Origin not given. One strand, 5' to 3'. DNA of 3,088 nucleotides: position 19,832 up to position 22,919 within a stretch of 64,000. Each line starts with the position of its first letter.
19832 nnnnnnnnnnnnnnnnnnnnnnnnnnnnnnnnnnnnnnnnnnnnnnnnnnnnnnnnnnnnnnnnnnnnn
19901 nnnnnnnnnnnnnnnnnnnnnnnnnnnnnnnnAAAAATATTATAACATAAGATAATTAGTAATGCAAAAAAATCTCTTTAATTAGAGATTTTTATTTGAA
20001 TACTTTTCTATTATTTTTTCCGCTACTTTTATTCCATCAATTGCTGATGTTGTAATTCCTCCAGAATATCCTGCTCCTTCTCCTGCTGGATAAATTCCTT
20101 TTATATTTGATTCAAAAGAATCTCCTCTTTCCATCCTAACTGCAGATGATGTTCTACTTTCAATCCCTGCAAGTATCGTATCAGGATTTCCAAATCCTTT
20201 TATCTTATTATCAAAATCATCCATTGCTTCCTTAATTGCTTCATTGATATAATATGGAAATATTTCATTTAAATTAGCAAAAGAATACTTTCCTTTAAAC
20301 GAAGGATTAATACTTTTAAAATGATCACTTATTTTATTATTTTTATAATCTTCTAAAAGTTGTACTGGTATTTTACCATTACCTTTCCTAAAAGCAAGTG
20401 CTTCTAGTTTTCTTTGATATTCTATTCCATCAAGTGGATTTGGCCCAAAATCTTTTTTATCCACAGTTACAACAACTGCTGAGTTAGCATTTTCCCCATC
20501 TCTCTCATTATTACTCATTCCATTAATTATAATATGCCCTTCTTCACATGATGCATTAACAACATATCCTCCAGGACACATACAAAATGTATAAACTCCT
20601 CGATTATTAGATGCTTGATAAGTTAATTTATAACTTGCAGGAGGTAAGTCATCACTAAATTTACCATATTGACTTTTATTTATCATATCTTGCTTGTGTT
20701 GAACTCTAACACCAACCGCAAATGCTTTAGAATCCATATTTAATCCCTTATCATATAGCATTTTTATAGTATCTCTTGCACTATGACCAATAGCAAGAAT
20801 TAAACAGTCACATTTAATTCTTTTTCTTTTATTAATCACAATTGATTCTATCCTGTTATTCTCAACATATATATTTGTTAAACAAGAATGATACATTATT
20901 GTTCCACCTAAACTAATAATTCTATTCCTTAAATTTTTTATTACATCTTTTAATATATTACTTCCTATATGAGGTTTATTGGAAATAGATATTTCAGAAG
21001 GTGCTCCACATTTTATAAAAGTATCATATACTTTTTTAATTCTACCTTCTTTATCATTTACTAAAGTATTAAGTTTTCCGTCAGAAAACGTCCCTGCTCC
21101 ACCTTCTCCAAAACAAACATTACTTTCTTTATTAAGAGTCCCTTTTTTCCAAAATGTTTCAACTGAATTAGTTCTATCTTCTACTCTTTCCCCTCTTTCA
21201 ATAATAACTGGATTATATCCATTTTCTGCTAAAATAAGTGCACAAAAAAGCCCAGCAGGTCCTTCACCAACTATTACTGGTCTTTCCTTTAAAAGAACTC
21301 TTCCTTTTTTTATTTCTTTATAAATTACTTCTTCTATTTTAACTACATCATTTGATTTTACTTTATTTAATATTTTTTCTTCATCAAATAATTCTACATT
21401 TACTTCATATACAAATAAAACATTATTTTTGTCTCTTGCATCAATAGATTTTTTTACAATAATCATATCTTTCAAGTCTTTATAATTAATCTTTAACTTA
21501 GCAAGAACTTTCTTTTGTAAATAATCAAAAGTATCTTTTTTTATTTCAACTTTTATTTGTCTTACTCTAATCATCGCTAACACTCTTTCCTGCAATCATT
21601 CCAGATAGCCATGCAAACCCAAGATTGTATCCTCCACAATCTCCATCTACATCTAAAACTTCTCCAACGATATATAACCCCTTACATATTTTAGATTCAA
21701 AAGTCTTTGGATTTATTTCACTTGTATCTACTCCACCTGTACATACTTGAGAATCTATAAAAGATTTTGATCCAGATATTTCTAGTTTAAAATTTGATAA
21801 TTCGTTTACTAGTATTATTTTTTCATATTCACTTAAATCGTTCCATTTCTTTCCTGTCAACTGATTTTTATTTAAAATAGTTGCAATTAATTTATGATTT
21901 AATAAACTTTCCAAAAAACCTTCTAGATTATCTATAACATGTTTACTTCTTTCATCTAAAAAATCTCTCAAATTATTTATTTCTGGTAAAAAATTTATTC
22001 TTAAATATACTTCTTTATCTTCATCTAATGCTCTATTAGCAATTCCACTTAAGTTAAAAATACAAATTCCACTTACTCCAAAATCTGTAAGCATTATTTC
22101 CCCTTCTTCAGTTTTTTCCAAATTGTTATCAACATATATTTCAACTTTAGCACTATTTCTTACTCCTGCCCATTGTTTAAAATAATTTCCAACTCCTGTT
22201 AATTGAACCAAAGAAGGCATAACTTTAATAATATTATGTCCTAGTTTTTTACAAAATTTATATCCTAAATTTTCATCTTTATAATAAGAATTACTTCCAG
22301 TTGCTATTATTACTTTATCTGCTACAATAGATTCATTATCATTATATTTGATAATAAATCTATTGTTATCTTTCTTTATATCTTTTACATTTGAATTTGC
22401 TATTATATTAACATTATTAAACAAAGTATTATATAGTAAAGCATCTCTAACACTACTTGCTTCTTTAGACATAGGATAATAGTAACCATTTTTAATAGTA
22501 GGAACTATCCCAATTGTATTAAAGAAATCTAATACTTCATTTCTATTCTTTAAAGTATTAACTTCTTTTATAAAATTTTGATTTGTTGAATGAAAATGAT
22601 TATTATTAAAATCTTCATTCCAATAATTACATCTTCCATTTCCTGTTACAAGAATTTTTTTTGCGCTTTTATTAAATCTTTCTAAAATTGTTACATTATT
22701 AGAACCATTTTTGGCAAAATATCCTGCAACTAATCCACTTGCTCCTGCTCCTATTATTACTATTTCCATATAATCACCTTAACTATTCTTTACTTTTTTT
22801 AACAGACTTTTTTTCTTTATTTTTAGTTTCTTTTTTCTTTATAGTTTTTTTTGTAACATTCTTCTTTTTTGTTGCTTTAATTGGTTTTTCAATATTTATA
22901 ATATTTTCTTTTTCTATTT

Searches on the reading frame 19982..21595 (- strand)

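Call 59: search_protein_families(library=pfam, proteins=[window:19982-21595:-], max_evalue=0.001)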
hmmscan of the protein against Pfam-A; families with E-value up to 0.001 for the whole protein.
window:19982-21595:- (537 aa): 7 families
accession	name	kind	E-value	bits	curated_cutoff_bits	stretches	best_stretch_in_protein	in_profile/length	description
PF21688.3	FAD-depend_C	-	1.7e-74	250.8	27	1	291-482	1-197/197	FAD-dependent protein, C-terminal domain-like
PF03486.20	HI0933_like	-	4.2e-08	33.4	50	0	107-138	4-35/244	HI0933-like protein Rossmann domain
PF01266.30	DAO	-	7.5e-08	32.7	27.9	0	107-140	3-36/353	FAD dependent oxidoreductase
PF07992.20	Pyr_redox_2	-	2.8e-07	30.7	26.1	0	107-139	4-37/291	Pyridine nucleotide-disulphide oxidoreductase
PF13738.12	Pyr_redox_3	-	3.5e-05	23.6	30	1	107-139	1-34/305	Pyridine nucleotide-disulphide oxidoreductase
PF01494.25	FAD_binding_3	-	0.00081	19.1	22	0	107-137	5-35/349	FAD binding domain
PF00890.30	FAD_binding_2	-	0.00085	19.1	20.4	0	107-139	3-35/414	FAD binding domain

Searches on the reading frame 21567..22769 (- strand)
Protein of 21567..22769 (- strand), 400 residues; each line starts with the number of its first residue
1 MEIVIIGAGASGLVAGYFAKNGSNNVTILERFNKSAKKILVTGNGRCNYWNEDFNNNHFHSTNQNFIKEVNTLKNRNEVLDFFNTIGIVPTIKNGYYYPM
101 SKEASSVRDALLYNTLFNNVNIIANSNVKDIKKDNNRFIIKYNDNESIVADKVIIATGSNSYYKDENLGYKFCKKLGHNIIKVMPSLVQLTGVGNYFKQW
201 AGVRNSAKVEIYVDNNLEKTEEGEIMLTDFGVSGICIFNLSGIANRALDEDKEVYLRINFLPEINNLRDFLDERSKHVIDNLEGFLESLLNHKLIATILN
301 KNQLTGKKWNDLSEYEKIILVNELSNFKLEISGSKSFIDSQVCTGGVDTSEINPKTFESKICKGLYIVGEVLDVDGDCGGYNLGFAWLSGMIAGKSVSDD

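Call 59: search_protein_families(library=pfam, proteins=[window:21567-22769:-], max_evalue=0.001)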
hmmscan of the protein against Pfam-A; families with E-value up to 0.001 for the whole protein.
window:21567-22769:- (400 aa): 9 families
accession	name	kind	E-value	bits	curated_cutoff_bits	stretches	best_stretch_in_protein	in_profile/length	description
PF03486.20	HI0933_like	-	1.6e-57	195.2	50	1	2-395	2-243/244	HI0933-like protein Rossmann domain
PF22780.1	HI0933_like_1st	-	6.4e-21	75.3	27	1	185-342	2-165/165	HI0933-like protein barrel and H2TH domain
PF13738.12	Pyr_redox_3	-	1.5e-09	38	30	1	4-162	1-137/305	Pyridine nucleotide-disulphide oxidoreductase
PF07992.20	Pyr_redox_2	-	4.6e-09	36.5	26.1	1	2-162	2-112/291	Pyridine nucleotide-disulphide oxidoreductase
PF01266.30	DAO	-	1.3e-07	31.9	27.9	0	3-32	2-31/353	FAD dependent oxidoreductase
PF00890.30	FAD_binding_2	-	7.4e-06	25.8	20.4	0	3-31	2-30/414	FAD binding domain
PF00070.33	Pyr_redox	-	0.00014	22.7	22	0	3-34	2-33/82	Pyridine nucleotide-disulphide oxidoreductase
PF01134.28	GIDA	-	0.00016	21.3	22.1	0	118-159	109-150/391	Glucose inhibited division protein A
PF13450.12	NAD_binding_8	-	0.00091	19.9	21.9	0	5-31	1-27/68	NAD(P)-binding Rossmann-like domain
